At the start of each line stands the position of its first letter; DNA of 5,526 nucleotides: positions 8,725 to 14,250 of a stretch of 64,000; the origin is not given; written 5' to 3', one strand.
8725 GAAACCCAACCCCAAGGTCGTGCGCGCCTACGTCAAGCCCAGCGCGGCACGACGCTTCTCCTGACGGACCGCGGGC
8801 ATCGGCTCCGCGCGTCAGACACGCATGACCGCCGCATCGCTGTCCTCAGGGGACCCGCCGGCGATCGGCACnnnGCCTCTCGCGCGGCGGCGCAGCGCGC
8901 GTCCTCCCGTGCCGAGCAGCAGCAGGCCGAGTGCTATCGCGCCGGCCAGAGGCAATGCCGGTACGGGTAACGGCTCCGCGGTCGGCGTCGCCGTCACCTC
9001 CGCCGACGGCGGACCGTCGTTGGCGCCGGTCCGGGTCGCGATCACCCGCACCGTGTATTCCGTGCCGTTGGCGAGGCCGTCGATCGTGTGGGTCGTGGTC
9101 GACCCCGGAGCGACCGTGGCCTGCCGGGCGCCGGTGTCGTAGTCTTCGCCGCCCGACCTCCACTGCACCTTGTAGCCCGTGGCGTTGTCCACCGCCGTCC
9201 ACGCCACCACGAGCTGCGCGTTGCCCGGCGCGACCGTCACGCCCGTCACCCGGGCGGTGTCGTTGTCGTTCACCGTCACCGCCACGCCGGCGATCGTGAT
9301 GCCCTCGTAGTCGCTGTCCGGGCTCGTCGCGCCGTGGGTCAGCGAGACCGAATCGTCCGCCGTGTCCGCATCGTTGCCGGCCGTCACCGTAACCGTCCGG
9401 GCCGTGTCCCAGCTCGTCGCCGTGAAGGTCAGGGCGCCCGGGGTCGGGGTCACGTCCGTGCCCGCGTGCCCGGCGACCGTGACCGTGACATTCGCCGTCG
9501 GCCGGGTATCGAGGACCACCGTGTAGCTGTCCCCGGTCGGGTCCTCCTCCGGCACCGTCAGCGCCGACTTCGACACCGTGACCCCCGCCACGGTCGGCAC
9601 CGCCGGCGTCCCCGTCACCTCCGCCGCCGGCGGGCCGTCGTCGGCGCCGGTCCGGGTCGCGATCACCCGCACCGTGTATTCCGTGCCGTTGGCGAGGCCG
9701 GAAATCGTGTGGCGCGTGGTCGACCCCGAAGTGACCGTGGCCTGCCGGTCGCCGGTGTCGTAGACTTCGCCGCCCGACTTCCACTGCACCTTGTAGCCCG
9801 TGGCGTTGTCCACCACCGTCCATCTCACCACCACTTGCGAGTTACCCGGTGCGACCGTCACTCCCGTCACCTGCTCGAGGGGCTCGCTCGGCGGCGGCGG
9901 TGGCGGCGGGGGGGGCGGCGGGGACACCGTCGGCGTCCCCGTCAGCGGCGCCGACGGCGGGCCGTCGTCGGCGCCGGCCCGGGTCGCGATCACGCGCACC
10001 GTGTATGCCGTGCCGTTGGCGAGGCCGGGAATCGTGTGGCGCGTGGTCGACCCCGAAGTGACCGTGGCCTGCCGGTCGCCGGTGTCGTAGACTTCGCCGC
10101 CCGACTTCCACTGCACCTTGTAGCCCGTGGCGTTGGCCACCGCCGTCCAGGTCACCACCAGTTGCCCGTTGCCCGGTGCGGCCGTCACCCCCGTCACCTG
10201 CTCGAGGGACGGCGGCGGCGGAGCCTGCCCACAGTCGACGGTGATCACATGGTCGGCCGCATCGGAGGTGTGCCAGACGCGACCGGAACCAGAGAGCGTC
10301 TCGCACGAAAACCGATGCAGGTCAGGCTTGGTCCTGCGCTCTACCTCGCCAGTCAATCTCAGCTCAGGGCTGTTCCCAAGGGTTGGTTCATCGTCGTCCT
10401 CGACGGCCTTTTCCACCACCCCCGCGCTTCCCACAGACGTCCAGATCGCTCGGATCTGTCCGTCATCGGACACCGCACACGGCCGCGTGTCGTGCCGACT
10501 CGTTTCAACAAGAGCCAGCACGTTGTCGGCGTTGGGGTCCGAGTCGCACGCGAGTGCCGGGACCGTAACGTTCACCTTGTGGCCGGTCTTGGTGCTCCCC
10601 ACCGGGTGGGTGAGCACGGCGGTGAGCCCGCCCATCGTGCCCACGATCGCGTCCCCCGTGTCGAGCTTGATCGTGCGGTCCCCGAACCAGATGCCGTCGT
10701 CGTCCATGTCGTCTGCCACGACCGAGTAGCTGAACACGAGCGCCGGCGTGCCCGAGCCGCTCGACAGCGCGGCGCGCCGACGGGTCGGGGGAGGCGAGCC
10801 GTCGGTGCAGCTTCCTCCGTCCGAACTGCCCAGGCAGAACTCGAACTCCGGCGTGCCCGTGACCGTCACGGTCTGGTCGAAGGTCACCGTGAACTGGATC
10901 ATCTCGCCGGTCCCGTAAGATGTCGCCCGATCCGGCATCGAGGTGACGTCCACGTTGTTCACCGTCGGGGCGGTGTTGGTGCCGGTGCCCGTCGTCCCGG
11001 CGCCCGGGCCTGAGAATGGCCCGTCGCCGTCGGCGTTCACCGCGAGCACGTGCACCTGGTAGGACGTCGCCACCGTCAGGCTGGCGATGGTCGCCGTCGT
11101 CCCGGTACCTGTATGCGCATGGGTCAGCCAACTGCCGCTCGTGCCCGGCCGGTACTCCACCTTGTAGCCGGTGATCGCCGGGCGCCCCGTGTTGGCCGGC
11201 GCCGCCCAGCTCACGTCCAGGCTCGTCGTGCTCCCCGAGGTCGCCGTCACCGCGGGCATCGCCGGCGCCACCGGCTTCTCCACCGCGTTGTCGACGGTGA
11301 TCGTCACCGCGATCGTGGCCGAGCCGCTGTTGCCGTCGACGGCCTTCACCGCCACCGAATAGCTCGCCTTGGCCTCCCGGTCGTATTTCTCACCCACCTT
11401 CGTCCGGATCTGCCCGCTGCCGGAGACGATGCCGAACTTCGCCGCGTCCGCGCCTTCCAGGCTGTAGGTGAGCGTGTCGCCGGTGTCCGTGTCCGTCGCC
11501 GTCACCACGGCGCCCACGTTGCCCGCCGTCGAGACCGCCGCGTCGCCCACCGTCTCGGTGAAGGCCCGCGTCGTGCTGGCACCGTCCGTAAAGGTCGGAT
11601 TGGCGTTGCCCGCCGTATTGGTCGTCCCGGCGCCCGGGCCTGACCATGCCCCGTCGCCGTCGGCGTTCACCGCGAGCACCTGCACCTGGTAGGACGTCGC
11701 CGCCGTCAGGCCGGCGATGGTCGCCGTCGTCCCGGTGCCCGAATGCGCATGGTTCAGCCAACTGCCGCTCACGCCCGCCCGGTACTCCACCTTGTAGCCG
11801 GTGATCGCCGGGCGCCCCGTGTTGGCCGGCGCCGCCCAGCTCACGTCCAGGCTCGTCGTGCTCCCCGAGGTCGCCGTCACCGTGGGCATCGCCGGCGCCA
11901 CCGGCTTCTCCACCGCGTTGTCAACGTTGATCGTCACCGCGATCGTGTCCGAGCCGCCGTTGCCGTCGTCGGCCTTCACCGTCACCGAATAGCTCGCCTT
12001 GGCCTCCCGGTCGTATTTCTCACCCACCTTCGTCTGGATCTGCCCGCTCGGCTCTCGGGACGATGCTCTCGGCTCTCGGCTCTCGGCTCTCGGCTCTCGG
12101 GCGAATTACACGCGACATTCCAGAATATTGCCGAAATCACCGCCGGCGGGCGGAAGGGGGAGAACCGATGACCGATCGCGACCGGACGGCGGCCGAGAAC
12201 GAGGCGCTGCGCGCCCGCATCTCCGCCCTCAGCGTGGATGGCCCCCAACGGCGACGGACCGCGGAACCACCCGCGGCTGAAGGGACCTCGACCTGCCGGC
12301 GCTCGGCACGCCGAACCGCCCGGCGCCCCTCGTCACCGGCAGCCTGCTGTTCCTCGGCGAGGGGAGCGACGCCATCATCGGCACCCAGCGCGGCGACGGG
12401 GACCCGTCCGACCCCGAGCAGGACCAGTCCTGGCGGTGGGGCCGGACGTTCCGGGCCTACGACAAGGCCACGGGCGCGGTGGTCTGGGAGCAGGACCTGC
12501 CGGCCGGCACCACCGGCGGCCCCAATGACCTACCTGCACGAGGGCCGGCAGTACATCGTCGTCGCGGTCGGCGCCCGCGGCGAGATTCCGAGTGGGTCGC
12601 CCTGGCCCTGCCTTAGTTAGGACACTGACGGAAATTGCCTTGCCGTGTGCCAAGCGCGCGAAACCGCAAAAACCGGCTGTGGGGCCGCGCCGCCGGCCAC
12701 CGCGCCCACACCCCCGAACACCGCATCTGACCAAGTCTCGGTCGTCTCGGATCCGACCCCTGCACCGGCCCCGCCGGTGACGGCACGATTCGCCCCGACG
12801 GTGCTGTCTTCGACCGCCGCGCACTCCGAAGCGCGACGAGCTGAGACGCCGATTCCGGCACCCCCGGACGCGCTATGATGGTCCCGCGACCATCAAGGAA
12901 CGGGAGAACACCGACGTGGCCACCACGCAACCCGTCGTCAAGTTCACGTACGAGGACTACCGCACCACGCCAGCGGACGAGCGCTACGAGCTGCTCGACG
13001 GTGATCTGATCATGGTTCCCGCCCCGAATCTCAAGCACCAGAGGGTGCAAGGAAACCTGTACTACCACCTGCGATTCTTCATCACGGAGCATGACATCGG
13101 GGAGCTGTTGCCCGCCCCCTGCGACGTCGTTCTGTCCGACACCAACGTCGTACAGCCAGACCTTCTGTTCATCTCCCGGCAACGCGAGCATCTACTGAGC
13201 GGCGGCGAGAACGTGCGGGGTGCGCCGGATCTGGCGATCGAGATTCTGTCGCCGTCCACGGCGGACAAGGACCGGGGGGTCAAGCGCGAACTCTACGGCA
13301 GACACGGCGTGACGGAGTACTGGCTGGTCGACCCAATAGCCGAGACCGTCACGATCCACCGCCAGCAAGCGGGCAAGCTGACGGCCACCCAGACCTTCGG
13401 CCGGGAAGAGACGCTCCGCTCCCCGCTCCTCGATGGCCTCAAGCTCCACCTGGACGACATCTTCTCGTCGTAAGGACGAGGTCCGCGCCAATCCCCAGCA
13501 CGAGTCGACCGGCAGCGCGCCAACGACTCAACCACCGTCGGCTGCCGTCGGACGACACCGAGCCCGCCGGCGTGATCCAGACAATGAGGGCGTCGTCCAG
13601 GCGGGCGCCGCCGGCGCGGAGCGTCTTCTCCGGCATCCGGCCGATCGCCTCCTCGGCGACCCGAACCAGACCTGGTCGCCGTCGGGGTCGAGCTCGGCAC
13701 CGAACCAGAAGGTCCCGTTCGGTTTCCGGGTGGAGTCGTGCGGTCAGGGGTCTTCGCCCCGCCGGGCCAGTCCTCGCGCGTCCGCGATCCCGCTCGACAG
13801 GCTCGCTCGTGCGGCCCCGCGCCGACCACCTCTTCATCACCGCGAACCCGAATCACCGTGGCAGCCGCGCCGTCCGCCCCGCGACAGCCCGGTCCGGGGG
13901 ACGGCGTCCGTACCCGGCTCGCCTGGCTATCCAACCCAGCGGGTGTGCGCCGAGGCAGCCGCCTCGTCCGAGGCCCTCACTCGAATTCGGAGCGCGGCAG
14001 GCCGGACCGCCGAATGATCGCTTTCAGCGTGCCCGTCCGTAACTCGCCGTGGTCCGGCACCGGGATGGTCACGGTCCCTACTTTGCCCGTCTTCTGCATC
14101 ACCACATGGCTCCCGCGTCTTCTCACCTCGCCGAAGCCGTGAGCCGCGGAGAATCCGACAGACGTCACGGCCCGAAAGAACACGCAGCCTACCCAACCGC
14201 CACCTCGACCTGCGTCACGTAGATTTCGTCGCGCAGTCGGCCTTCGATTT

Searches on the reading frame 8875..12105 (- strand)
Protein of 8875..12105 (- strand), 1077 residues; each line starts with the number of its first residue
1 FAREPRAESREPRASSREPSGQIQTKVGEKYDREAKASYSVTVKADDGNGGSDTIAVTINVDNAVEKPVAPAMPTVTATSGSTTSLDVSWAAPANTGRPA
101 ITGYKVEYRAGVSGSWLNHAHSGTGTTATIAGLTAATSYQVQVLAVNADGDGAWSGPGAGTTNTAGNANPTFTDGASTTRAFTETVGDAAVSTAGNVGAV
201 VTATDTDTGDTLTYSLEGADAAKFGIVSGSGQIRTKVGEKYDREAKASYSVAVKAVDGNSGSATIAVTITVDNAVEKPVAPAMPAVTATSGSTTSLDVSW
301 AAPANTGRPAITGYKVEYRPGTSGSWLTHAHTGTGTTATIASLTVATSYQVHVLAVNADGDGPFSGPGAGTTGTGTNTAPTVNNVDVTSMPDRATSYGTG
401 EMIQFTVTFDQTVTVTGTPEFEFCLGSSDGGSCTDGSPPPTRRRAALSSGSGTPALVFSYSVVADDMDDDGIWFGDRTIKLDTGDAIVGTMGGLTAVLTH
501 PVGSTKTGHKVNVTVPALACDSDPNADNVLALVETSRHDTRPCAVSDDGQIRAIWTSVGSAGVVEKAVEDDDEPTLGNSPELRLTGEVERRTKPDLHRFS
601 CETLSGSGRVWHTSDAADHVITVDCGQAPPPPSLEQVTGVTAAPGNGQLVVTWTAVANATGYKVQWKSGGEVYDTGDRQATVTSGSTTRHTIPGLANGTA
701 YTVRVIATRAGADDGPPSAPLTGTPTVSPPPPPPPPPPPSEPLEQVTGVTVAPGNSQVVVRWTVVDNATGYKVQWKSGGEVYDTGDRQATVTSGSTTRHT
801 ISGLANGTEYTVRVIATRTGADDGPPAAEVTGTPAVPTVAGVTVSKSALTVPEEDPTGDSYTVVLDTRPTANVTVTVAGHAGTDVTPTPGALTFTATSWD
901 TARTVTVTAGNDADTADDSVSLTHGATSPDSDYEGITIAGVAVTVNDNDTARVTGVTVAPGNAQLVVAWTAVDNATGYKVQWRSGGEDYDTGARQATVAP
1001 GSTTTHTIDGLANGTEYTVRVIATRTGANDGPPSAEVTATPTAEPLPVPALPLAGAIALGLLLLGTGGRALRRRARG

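Call 9: search_protein_families(library=pfam, proteins=[window:8875-12105:-], max_evalue=0.01)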
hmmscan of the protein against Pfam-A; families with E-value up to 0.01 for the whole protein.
window:8875-12105:- (1077 aa): 12 families
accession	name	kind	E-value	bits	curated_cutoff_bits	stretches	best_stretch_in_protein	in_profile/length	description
PF00041.27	fn3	-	3.5e-62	207.1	25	5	75-157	5-80/84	Fibronectin type III domain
PF16656.11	Pur_ac_phosph_N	-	9.7e-23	81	30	4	75-157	5-88/93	Purple acid Phosphatase, N-terminal domain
PF25059.1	FN3_DSCAM-DSCAML_C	-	1.2e-21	77.2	39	2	308-361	17-70/89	DSCAM/DSCAML C-terminal Fn3-like domain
PF00028.23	Cadherin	-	4e-10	40.4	28.8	1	197-271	14-92/93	Cadherin domain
PF09294.16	Interfer-bind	-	1.9e-09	38.1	21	0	756-817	30-85/104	Interferon-alpha/beta receptor, fibronectin type III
PF10179.15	NDNF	-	7.5e-08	32.9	27.3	0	325-358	78-111/127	Neuron-derived neurotrophic factor, first Fn(III) domain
PF17425.8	Arylsulfotran_N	-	4.6e-06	27.1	24.2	0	649-712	15-77/88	Arylsulfotransferase Ig-like domain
PF00347.28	Ribosomal_L6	-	0.00014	23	27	0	227-265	7-47/80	Ribosomal protein L6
PF23376.1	Fn3_VIN3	-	0.00019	22.3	33.9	0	973-1024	30-80/99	VIN3-like, fibronectin type-III domain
PF16383.10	DUF4992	-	0.0024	18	29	0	749-776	57-84/183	Domain of unknown function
PF25300.1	Fn3_Dep-1_3rd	-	0.0081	16.4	26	0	286-322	3-36/85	Dep-1 third Fn3-like domain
PF23759.1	GBD_T9SS_assoc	-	0.0084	16.8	27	0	794-819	82-107/116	Galactose binding domain-like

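Call 11: search_protein_families(library=ncbifam, proteins=[window:8875-12105:-], max_evalue=0.01)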
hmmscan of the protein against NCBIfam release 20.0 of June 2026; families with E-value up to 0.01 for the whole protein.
window:8875-12105:- (1077 aa): 1 family
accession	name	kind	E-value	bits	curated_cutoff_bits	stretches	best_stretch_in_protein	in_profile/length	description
NF045522.1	MXAN_2561_fam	equivalog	4.8e-20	72.2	150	3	622-727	163-260/304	MXAN_2561 family MXYO-CTERM-anchored protein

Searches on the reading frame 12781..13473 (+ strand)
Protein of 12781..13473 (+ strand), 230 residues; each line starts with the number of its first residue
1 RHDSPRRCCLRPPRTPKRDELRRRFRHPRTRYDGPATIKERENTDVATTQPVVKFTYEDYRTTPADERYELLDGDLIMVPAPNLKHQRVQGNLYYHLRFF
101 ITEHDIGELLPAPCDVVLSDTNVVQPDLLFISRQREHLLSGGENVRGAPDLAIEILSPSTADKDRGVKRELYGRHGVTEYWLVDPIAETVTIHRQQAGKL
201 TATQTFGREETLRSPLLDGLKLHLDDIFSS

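Call 23: search_protein_families(library=pfam, proteins=[window:12781-13473:+], max_evalue=0.01)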
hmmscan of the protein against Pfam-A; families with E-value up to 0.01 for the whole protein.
window:12781-13473:+ (230 aa): 1 family
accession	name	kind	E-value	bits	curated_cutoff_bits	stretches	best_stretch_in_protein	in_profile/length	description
PF05685.18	Uma2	-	6.1e-37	127.2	27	1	58-223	2-170/172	Putative restriction endonuclease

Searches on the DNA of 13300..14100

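Call 57: search_rna_families(source=window, start=13300, end=14100, threshold=evalue, max_evalue=1)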
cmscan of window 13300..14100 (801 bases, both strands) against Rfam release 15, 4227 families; matches with E-value up to 1: 0.
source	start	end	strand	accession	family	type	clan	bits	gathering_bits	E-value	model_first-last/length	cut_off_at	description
